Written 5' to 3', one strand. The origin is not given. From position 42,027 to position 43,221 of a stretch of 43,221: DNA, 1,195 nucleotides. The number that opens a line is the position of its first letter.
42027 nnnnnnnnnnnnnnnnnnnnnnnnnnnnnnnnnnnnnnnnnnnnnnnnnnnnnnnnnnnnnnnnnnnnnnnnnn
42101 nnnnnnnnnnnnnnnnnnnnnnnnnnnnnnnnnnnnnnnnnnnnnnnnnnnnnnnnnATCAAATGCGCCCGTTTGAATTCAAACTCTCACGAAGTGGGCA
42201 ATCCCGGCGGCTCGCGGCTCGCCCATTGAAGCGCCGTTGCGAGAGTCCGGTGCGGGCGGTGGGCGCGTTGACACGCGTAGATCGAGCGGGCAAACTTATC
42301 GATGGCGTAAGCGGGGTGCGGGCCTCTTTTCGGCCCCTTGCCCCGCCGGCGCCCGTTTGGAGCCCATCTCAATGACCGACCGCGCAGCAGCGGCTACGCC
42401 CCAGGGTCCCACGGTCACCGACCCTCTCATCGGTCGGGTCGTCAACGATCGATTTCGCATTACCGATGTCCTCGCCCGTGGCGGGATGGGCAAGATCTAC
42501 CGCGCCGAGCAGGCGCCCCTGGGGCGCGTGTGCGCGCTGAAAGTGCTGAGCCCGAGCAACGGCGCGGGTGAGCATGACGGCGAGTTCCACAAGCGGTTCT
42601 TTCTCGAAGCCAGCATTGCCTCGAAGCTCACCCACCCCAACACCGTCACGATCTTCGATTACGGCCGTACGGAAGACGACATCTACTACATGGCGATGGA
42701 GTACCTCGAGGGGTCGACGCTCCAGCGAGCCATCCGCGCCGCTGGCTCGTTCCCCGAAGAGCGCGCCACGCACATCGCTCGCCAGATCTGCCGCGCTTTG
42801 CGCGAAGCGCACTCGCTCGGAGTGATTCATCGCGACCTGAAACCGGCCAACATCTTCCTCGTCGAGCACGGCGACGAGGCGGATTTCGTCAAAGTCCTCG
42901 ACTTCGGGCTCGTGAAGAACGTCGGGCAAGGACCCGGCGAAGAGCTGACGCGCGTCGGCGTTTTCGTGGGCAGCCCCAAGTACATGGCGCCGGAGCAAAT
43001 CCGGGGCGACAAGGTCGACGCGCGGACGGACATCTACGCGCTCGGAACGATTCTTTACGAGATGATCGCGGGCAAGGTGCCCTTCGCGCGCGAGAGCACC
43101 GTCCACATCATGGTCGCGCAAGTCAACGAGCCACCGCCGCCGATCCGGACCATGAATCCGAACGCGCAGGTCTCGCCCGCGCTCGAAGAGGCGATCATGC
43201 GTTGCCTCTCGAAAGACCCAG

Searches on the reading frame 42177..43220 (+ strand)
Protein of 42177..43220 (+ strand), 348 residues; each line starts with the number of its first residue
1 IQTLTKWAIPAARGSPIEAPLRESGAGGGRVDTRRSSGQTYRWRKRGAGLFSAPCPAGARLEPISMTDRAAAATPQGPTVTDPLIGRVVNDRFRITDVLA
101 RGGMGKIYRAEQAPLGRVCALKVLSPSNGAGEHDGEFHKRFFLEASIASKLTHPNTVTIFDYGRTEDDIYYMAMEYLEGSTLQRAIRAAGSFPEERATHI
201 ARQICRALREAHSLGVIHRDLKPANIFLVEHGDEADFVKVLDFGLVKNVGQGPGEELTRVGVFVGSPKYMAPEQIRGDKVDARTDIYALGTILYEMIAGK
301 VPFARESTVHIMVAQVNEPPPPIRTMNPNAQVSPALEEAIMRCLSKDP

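Call 9: search_protein_families(library=pfam, proteins=[window:42177-43220:+], max_evalue=0.01)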
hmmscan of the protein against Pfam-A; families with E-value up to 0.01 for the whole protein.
window:42177-43220:+ (348 aa): 5 families
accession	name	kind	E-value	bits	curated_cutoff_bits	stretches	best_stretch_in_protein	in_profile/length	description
PF00069.31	Pkinase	-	1.7e-51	175.6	31.7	1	97-348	5-248/263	Protein kinase domain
PF07714.23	PK_Tyr_Ser-Thr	-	5.8e-29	101.6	23.1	1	95-348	3-245/258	Protein tyrosine and serine/threonine kinase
PF03109.22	ABC1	-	9.5e-06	25.4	22.9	1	171-251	144-219/244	ABC1 atypical kinase-like domain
PF06293.20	Kdo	-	2.9e-05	24.1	21.3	1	190-243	113-166/207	Lipopolysaccharide kinase (Kdo/WaaP) family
PF01636.29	APH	-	0.0031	17.8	23.2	0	200-245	154-196/239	Phosphotransferase enzyme family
